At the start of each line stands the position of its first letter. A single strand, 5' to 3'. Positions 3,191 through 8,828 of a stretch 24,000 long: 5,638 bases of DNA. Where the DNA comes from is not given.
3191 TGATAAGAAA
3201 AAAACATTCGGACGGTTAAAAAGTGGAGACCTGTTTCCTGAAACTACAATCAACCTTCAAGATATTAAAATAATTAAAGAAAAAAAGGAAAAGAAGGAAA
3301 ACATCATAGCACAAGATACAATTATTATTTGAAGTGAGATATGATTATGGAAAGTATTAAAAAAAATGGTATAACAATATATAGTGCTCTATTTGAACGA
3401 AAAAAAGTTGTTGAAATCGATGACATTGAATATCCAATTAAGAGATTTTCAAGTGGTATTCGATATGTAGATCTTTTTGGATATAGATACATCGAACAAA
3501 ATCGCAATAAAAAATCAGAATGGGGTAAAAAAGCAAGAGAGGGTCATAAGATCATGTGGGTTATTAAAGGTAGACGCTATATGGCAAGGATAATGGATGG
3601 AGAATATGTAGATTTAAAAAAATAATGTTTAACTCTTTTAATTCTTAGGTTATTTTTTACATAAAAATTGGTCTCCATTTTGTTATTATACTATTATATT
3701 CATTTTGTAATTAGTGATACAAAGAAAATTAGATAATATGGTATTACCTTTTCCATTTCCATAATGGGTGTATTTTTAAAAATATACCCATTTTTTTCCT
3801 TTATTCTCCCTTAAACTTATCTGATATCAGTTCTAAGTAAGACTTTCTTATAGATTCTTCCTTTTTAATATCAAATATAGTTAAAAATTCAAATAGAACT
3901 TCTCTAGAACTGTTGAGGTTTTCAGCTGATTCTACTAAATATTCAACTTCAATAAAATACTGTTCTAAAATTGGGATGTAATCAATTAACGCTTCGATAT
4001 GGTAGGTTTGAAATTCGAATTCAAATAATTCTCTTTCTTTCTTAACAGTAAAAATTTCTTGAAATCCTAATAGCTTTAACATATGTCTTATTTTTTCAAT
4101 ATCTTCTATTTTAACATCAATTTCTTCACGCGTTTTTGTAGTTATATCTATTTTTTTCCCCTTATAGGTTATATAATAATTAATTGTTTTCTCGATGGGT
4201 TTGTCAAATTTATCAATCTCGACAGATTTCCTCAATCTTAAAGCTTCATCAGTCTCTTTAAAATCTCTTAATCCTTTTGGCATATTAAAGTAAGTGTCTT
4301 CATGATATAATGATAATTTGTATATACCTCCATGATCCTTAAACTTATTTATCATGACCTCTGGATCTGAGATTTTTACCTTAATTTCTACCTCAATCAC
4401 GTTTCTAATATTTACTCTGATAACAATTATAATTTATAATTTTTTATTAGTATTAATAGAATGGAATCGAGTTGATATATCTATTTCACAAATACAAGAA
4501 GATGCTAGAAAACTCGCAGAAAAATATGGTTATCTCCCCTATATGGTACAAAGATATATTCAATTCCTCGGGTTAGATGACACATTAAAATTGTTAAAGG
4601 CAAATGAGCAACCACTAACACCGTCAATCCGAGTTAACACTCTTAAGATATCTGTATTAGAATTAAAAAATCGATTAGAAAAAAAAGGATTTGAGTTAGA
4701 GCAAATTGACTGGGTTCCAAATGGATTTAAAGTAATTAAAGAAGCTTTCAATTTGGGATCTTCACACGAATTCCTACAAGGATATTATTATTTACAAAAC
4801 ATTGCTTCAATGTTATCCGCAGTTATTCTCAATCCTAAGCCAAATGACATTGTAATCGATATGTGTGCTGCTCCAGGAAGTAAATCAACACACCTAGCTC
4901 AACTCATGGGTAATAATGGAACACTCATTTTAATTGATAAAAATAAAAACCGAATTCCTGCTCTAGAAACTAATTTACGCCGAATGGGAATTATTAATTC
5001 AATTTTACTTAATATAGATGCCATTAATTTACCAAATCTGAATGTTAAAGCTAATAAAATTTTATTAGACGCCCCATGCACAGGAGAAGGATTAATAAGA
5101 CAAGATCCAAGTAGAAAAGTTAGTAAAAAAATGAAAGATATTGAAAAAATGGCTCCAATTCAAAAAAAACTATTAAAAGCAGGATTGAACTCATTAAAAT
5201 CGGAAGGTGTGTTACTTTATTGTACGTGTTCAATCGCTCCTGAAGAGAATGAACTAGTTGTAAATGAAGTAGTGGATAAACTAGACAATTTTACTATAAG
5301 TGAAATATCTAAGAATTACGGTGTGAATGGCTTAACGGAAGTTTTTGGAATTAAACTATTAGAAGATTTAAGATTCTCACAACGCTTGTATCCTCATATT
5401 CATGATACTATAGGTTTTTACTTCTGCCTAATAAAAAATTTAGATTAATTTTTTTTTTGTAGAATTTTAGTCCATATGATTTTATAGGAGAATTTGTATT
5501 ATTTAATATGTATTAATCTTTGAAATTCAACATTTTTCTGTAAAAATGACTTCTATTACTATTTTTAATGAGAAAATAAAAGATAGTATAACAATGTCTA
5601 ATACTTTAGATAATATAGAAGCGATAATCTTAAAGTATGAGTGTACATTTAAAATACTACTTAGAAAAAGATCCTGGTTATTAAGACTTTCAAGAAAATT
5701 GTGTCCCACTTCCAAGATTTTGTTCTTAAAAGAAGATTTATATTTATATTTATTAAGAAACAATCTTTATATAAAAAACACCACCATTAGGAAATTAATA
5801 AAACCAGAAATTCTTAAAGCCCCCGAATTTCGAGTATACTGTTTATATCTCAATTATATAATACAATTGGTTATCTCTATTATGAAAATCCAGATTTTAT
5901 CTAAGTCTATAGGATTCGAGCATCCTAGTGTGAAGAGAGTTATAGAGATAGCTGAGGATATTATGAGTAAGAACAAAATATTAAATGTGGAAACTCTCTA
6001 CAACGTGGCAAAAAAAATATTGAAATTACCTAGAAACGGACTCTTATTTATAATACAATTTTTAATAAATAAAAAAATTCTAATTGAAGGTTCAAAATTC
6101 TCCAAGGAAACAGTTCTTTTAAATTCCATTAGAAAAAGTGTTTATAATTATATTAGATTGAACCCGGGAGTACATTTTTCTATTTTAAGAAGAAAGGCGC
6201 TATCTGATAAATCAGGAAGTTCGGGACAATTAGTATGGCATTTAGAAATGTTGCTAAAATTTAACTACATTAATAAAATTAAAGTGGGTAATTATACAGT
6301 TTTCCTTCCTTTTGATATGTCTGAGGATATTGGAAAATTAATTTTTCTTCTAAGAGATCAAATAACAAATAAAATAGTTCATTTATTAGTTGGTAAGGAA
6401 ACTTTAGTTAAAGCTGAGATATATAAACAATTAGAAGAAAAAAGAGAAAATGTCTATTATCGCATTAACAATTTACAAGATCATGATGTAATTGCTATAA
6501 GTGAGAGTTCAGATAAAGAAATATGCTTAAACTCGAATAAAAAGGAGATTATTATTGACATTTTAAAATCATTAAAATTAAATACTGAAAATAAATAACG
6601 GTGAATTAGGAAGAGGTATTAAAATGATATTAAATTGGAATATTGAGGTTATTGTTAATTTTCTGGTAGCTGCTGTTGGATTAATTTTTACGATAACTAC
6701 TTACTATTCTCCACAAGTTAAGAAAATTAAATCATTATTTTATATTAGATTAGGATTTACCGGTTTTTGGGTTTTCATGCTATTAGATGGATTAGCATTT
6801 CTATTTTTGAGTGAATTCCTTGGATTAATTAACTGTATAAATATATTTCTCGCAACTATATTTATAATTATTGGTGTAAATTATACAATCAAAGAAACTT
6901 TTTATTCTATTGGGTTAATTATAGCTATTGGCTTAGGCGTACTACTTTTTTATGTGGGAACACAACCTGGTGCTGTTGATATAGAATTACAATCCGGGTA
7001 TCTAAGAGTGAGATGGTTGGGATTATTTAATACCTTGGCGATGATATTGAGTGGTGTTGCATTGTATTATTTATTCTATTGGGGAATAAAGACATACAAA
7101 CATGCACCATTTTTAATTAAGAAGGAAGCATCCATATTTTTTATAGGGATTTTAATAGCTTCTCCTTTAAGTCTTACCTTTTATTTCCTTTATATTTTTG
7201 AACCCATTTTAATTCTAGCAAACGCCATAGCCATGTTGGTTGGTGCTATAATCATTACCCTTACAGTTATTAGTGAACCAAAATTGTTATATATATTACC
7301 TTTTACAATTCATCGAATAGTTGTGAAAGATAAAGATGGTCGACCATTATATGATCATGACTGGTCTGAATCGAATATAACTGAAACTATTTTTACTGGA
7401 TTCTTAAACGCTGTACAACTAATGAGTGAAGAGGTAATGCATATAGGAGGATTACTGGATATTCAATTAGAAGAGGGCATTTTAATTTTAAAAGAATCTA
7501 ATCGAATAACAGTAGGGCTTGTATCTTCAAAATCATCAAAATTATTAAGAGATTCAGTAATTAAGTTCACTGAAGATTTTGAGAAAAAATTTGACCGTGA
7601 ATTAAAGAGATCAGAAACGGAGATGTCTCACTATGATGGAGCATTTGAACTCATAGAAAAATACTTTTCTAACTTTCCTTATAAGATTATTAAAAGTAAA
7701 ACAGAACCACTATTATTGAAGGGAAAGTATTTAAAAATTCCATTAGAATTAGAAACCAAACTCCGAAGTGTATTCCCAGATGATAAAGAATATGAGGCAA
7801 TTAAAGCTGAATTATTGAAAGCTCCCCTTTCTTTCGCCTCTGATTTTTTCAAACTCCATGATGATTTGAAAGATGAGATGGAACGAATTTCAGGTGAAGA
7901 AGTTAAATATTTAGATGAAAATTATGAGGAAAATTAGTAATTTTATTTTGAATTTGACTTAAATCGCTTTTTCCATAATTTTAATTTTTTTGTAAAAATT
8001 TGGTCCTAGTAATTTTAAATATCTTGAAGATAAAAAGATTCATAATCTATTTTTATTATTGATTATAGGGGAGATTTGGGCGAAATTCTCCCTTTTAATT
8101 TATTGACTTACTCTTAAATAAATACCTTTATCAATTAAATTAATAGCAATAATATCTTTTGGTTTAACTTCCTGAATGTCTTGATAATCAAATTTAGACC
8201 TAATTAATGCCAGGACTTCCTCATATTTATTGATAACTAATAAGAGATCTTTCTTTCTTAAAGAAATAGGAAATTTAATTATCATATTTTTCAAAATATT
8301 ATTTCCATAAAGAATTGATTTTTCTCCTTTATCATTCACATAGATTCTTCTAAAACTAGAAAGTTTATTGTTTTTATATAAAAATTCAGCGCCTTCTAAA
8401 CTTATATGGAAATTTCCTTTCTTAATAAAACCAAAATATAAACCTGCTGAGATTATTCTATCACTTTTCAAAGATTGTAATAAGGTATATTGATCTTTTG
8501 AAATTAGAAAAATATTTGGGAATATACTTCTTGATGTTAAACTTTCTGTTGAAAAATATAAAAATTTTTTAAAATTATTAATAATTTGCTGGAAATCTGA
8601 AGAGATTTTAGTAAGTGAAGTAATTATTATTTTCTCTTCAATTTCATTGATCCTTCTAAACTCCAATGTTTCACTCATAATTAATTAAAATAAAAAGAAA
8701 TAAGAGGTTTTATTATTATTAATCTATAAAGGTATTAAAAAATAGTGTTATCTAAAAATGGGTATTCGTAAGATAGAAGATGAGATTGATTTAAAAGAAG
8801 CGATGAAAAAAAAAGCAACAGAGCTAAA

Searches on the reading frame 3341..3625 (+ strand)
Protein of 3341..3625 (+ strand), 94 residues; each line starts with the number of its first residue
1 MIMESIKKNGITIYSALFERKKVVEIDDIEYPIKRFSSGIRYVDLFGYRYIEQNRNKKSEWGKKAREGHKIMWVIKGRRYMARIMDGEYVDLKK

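Call 82: search_protein_families(library=pfam, proteins=[window:3341-3625:+], max_evalue=10)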
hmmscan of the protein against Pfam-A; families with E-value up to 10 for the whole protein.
window:3341-3625:+ (94 aa): 1 family
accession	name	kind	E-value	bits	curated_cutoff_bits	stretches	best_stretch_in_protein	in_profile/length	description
PF23476.1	DUF7132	-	0.026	15.1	27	1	49-91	31-79/106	Family of unknown function (DUF7132)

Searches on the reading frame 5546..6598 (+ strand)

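Call 4: search_protein_families(library=pfam, proteins=[window:5546-6598:+], max_evalue=0.1)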
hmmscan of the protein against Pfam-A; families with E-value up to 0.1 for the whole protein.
window:5546-6598:+ (350 aa): 2 families
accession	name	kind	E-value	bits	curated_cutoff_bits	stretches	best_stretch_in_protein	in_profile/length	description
PF24266.1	HTH_HVO_0163_N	-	5.6e-07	30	31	1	195-259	3-63/70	HVO_0163, N-terminal HTH domain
PF12840.13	HTH_20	-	0.0072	16.7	27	1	277-316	9-48/51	Helix-turn-helix domain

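Call 82: search_protein_families(library=pfam, proteins=[window:5546-6598:+], max_evalue=10)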
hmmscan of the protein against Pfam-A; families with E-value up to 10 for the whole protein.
window:5546-6598:+ (350 aa): 2 families
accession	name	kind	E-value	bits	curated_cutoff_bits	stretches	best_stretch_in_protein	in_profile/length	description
PF24266.1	HTH_HVO_0163_N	-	5.6e-07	30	31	1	195-259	3-63/70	HVO_0163, N-terminal HTH domain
PF12840.13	HTH_20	-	0.0072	16.7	27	1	277-316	9-48/51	Helix-turn-helix domain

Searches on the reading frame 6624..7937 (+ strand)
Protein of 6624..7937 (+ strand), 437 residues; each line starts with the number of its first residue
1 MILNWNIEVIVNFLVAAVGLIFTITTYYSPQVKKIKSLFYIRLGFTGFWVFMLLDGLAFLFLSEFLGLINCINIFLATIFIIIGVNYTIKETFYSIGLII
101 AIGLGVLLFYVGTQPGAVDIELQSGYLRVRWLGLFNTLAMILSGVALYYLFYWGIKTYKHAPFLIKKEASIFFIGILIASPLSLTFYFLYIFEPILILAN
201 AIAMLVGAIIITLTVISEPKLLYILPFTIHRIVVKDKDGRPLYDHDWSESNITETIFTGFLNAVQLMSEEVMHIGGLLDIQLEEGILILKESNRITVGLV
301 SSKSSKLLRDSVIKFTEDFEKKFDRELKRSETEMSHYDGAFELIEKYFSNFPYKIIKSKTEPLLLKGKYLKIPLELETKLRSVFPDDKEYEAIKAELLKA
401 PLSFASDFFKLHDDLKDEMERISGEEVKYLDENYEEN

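Call 4: search_protein_families(library=pfam, proteins=[window:6624-7937:+], max_evalue=0.1)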
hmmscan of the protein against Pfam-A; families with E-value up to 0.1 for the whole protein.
window:6624-7937:+ (437 aa): 1 family
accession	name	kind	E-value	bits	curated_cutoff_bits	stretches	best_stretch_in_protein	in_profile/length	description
PF08889.16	WbqC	-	0.0094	16.2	21.3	1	288-386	41-140/218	WbqC-like protein family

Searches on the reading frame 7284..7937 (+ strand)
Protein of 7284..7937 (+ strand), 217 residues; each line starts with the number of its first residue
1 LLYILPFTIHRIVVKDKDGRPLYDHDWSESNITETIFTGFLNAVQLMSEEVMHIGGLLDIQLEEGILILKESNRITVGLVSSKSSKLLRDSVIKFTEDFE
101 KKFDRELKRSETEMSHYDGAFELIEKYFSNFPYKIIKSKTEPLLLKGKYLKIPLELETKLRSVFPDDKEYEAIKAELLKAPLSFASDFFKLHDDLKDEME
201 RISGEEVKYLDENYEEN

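Call 50: predict_structure(protein=window:7284-7937:+)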
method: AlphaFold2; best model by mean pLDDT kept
length: 217 residues; sequences in the alignment: 1
mean_pLDDT: 42.4   pTM: 0.29
mean pLDDT of the five models: 42.4, 39.1, 35.9, 35.3, 33.2
residues with pLDDT >= 90: 0; 70-90: 1; 50-70: 60; < 50: 156
segments of 3 or more residues with pLDDT < 50: 1-95, 109-121, 127-157, 176-188
pLDDT, mean of each block of 10 residues (from residue 1): 32 36 37 33 30 27 40 43 37 47 55 44 49 32 28 44 65 50 44 57 56 50
secondary structure, 60 per line:
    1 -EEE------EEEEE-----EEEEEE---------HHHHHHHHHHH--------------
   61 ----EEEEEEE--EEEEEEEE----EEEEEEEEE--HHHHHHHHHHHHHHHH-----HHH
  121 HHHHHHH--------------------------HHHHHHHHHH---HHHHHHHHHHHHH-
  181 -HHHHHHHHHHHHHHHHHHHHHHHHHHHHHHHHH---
elements in order: E2-4 E11-15 E21-26 H36-46 E65-71 E74-81 E86-94 H97-112 H118-127 H154-163 H167-179 H182-214

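Call 82: search_protein_families(library=pfam, proteins=[window:7284-7937:+], max_evalue=10)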
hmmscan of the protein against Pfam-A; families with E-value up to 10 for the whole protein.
window:7284-7937:+ (217 aa): 1 family
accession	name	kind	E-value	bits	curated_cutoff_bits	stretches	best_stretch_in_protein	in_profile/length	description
PF08889.16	WbqC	-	0.0024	18.2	21.3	1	68-166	41-140/218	WbqC-like protein family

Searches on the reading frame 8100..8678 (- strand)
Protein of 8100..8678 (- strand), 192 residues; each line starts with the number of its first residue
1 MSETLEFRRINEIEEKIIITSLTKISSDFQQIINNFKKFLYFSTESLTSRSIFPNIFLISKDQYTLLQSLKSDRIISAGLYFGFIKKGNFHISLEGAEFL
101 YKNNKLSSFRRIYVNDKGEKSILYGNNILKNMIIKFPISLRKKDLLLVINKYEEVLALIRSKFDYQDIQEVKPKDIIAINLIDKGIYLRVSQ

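Call 4: search_protein_families(library=pfam, proteins=[window:8100-8678:-], max_evalue=0.1)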
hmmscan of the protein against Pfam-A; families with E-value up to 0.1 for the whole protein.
window:8100-8678:- (192 aa): 3 families
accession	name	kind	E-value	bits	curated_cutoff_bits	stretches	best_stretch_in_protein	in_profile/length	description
PF03657.19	UPF0113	-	3.9e-12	46.7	23.8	1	112-189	2-72/73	UPF0113 PUA domain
PF17833.7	pre-PUA_NIP7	-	1.7e-07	31.9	23.1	1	7-94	1-80/80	NIP7/UPF0113, pre-PUA domain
PF01472.26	PUA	-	0.0015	18.9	24.8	1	111-172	2-63/74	PUA domain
